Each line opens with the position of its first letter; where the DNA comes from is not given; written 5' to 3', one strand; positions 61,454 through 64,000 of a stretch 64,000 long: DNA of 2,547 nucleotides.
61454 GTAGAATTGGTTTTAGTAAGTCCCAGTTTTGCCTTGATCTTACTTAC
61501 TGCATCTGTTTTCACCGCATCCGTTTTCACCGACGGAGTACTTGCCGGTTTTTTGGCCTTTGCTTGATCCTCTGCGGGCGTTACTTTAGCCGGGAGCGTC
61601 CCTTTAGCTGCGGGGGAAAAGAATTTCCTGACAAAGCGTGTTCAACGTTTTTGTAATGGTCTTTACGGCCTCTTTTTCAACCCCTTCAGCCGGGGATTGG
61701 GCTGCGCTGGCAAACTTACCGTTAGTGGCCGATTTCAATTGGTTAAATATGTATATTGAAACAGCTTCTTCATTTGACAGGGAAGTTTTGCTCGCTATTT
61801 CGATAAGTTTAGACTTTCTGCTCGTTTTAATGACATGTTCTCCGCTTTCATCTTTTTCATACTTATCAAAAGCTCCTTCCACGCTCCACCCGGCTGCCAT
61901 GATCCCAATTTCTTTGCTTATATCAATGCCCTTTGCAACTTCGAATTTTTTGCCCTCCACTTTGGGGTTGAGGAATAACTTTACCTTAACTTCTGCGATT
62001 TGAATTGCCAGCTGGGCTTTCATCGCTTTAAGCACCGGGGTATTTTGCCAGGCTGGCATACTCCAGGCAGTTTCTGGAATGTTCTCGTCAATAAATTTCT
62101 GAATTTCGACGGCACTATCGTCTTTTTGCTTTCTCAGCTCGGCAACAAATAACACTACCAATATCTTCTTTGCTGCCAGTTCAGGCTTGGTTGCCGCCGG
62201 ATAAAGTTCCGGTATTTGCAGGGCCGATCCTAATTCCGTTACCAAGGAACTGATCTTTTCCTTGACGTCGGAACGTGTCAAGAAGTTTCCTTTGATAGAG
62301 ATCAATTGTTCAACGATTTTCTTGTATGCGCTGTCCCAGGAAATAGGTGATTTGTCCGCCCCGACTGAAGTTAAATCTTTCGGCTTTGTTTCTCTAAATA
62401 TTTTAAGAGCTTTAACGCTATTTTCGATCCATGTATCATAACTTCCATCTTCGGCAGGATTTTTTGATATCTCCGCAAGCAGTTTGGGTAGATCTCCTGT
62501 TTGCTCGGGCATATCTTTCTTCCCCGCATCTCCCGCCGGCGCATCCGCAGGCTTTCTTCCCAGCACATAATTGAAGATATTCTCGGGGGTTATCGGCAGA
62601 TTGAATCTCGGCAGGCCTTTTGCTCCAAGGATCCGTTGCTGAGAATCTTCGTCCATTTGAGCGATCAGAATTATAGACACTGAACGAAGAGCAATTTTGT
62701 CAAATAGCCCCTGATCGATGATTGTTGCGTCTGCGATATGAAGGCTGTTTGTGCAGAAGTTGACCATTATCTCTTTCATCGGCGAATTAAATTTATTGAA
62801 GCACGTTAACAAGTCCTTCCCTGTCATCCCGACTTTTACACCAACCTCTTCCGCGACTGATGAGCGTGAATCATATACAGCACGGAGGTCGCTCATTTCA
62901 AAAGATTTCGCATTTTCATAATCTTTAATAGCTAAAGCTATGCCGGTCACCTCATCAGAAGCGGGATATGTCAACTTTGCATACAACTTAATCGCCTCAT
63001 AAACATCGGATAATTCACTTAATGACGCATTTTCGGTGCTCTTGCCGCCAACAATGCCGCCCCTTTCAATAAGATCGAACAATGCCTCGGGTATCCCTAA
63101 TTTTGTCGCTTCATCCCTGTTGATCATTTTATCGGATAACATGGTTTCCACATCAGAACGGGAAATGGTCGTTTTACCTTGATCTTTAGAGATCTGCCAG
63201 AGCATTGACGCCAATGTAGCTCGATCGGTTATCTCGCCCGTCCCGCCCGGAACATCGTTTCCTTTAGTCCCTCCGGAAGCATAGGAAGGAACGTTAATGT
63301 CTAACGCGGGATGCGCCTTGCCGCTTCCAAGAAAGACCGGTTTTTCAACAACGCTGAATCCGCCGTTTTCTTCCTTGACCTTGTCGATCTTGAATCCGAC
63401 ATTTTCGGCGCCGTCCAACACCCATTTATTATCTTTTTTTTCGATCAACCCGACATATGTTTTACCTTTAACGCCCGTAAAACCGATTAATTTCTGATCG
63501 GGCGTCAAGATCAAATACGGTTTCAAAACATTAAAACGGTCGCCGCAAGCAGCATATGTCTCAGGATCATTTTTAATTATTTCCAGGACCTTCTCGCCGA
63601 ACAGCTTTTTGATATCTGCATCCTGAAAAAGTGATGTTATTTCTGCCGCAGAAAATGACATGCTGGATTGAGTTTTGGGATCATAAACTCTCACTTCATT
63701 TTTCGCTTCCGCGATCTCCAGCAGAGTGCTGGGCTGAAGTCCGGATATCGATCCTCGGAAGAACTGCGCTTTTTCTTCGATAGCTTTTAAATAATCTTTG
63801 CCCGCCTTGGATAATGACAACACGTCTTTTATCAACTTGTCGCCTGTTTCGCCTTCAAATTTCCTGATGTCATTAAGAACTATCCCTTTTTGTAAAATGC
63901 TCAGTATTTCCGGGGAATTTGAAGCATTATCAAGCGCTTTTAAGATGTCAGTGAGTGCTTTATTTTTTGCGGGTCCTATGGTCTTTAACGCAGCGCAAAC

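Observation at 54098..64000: Operon of very large domain-less proteins (>=798 aa, 89 aa, 2382 aa)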

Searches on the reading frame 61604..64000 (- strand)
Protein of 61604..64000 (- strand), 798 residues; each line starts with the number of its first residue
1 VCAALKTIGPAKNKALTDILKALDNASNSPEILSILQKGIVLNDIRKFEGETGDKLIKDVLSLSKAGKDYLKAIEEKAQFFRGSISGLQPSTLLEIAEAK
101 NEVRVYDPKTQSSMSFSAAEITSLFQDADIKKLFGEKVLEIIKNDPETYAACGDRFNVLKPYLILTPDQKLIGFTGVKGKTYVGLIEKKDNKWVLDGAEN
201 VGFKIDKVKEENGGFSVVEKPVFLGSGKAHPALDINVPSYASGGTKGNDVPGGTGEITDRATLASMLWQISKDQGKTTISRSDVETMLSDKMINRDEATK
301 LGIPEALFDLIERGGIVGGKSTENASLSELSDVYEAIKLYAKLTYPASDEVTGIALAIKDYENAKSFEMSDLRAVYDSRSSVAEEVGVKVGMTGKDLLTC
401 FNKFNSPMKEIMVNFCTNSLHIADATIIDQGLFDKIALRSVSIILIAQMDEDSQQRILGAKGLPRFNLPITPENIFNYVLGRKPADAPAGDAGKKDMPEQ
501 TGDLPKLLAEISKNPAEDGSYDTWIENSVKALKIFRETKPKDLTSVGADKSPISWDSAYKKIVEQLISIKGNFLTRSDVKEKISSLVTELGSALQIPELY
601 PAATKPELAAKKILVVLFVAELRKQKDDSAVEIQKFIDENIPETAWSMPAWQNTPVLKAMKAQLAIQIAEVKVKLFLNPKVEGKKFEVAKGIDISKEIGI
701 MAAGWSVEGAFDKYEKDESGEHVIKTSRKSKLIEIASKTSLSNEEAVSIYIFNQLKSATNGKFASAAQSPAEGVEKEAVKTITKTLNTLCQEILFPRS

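Call 6: search_protein_families(library=pfam, proteins=[window:61604-64000:-], max_evalue=0.1)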
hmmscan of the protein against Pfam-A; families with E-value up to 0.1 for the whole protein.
window:61604-64000:- (798 aa): 1 family
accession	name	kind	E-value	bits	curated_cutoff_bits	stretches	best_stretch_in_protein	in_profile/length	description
PF08827.16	DUF1805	-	0.051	14.3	29.5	0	379-398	42-61/64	Domain of unknown function (DUF1805)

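Call 8: search_protein_families(library=ncbifam, proteins=[window:61604-64000:-], max_evalue=0.1)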
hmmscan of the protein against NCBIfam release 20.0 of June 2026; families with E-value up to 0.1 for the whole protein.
window:61604-64000:- (798 aa): 0 families

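Call 10: search_solved_structures(query=window:61604-64000:-, max_evalue=1)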
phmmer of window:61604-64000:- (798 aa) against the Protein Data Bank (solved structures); distinct sequences matched with E-value up to 1: 0.

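Call 23: find_homologous_proteins(query=window:61604-64000:-, max_evalue=0.001)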
Query window:61604-64000:- (798 aa): 2 proteins with E <= 0.001 among 8000 candidates.
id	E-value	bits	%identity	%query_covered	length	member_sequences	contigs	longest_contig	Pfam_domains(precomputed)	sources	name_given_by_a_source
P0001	0.0e+0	1738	100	100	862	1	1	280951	-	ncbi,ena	-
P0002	2.8e-37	147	41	27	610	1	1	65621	PF08239.18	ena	-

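Call 24: find_encoding_contigs(protein=P0001, flank=10000, max_places=4)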
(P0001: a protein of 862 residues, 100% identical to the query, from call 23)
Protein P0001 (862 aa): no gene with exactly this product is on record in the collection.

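Call 25: find_encoding_contigs(protein=P0002, flank=10000, max_places=4)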
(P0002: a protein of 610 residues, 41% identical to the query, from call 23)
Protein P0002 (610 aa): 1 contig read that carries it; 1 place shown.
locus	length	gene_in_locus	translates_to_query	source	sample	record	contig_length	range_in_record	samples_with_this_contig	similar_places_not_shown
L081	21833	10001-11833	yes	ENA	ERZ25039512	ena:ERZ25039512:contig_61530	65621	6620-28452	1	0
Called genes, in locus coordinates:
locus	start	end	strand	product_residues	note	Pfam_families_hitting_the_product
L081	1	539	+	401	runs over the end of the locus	PF00072:Response_reg, PF25601:AAA_lid_14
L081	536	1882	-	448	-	PF02878:PGM_PMM_I, PF02879:PGM_PMM_II, PF02880:PGM_PMM_III, PF00408:PGM_PMM_IV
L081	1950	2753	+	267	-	PF02900:LigB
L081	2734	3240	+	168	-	PF01871:AMMECR1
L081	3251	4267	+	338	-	PF01118:Semialdhyde_dh, PF22698:Semialdhyde_dhC_1, PF02774:Semialdhyde_dhC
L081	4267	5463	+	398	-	PF01960:ArgJ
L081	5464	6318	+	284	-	PF00696:AA_kinase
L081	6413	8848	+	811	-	PF25058:ARM_TT21 (faint), PF07719:TPR_2 (faint), PF12895:ANAPC3 (faint), PF13174:TPR_6 (faint), PF13181:TPR_8 (faint), PF13414:TPR_11 (weak), PF13432:TPR_16 (weak), PF14559:TPR_19, +13 more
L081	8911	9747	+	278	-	-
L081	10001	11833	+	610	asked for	PF08239:SH3_3 (weak)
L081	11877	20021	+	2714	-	-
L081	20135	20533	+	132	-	PF10502:Peptidase_S26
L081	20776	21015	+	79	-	PF22570:LiaF-TM, PF18917:LiaI-LiaF-like_TM1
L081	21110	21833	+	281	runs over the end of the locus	PF26514:DUF8173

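Call 35: find_encoding_contigs(protein=P0008, flank=10000, max_places=4)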
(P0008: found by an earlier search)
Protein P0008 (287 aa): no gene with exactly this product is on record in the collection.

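Call 38: search_protein_families(library=pfam, proteins=[P0005, P0002, P0001, L081:8911-9747:+, L081:20075-20533:+], max_evalue=0.1)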
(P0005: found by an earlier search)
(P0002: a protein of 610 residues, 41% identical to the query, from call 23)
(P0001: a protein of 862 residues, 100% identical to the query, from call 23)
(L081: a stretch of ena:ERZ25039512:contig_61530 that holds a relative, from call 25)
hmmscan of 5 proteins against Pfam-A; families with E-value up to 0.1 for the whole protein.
P0005 (2714 aa): 1 family
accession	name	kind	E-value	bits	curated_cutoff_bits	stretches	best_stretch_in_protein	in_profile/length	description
PF01471.23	PG_binding_1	-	0.0042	17.7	23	1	2608-2641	3-35/57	Putative peptidoglycan binding domain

P0002 (610 aa): 1 family
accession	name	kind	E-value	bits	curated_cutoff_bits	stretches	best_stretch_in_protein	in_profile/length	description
PF08239.17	SH3_3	-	1.2e-06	29.1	27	1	47-99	4-54/54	Bacterial SH3 domain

P0001 (862 aa): 1 family
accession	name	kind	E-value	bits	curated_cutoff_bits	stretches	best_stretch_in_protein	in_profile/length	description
PF08827.16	DUF1805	-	0.056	14.1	29.5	0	443-462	42-61/64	Domain of unknown function (DUF1805)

L081:8911-9747:+ (278 aa): 2 families
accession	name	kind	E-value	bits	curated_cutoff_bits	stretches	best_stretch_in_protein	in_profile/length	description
PF20573.4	DUF6782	-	4.7e-05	23.2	27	1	67-140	31-102/241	Putative metallopeptidase family (DUF6782)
PF06114.19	Peptidase_M78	-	0.042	14.1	22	1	110-168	23-81/123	IrrE N-terminal-like domain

L081:20075-20533:+ (152 aa): 1 family
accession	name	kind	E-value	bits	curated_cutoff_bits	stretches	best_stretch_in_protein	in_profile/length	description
PF10502.14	Peptidase_S26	-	5.1e-22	79.1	22.9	1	10-142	22-167/168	Signal peptidase, peptidase S26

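Call 71: find_encoding_contigs(protein=P0004, flank=5000, max_places=4)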
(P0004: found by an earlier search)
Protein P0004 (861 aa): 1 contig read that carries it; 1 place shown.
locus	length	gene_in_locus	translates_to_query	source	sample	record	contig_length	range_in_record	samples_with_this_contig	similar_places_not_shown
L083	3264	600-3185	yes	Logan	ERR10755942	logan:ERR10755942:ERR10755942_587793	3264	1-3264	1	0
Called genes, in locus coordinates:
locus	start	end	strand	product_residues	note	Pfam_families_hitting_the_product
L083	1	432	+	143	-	?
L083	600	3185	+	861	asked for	-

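Call 74: search_protein_families(library=phrogs, proteins=[P0001, P0005, P0002], max_evalue=0.01)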
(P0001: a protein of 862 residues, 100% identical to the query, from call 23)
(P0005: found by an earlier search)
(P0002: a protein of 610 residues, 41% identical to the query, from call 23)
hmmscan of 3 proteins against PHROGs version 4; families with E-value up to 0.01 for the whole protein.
P0001 (862 aa): 0 families

P0005 (2714 aa): 0 families

P0002 (610 aa): 0 families

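Call 75: search_protein_families(library=padloc, proteins=[P0001, P0005, P0002], max_evalue=0.01)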
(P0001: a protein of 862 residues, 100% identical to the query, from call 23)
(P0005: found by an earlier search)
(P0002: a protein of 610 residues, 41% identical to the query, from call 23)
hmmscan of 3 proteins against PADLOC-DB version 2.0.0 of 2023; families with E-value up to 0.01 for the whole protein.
P0001 (862 aa): 0 families

P0005 (2714 aa): 0 families

P0002 (610 aa): 0 families

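Call 84: search_protein_families(library=pfam, proteins=[L081:6413-8848:+], max_evalue=0.1)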
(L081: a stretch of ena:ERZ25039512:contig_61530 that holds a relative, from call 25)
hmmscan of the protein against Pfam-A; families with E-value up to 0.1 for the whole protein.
L081:6413-8848:+ (811 aa): 33 families (the best 25 are shown)
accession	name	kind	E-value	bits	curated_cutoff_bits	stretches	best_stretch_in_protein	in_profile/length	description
PF14559.12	TPR_19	-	7.7e-27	93.9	25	2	208-256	3-51/68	Tetratricopeptide repeat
PF07719.23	TPR_2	-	4.3e-23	79.9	27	2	196-229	1-34/34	Tetratricopeptide repeat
PF13428.12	TPR_14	-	7.3e-23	79.2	23.5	3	231-273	2-43/44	Tetratricopeptide repeat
PF13432.12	TPR_16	-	3.5e-20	72.5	32.7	2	200-264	1-64/65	Tetratricopeptide repeat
PF13174.12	TPR_6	-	1.8e-19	69.4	26.3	1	125-153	4-32/33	Tetratricopeptide repeat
PF13181.12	TPR_8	-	1.1e-15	56.8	25.7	2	232-257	3-28/34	Tetratricopeptide repeat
PF12895.13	ANAPC3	-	1e-14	55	27.2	2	191-254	18-80/82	Anaphase-promoting complex, cyclosome, subunit 3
PF13414.12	TPR_11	-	1.2e-14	54.1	26.8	2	203-240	1-38/42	TPR repeat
PF13424.12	TPR_12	-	1.5e-14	54.4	30.1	2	161-224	9-73/77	Tetratricopeptide repeat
PF00515.34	TPR_1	-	5e-14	51.9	27.8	1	197-229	2-34/34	Tetratricopeptide repeat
PF23914.1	TPR_CcmH_CycH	-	5.7e-12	46.2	42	1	224-297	44-116/158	Cytochrome c-type biogenesis protein H TPR domain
PF13431.12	TPR_17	-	1.3e-11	44.2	24.4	1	225-250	8-33/34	Tetratricopeptide repeat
PF13176.12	TPR_7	-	3.5e-09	36.5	27.9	1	233-254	2-23/36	Tetratricopeptide repeat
PF25058.1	ARM_TT21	-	1e-08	35.7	27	0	86-157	55-130/155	Tetratricopeptide repeat protein 21 ARM repeat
PF25064.1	ARM_TT21_5th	-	4.4e-08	33.9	27.8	1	129-227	9-103/117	TT21 fifth ARM repeats domain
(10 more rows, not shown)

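Call 113: search_solved_structures(query=P0005, max_evalue=0.1)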
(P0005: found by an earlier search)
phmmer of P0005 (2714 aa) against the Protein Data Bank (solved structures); distinct sequences matched with E-value up to 0.1: 1.
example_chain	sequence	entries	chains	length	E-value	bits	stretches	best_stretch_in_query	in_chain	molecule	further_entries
4fx7_A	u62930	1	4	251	0.012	15.7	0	1362-1425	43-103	Imidazole glycerol phosphate synthase subunit HisF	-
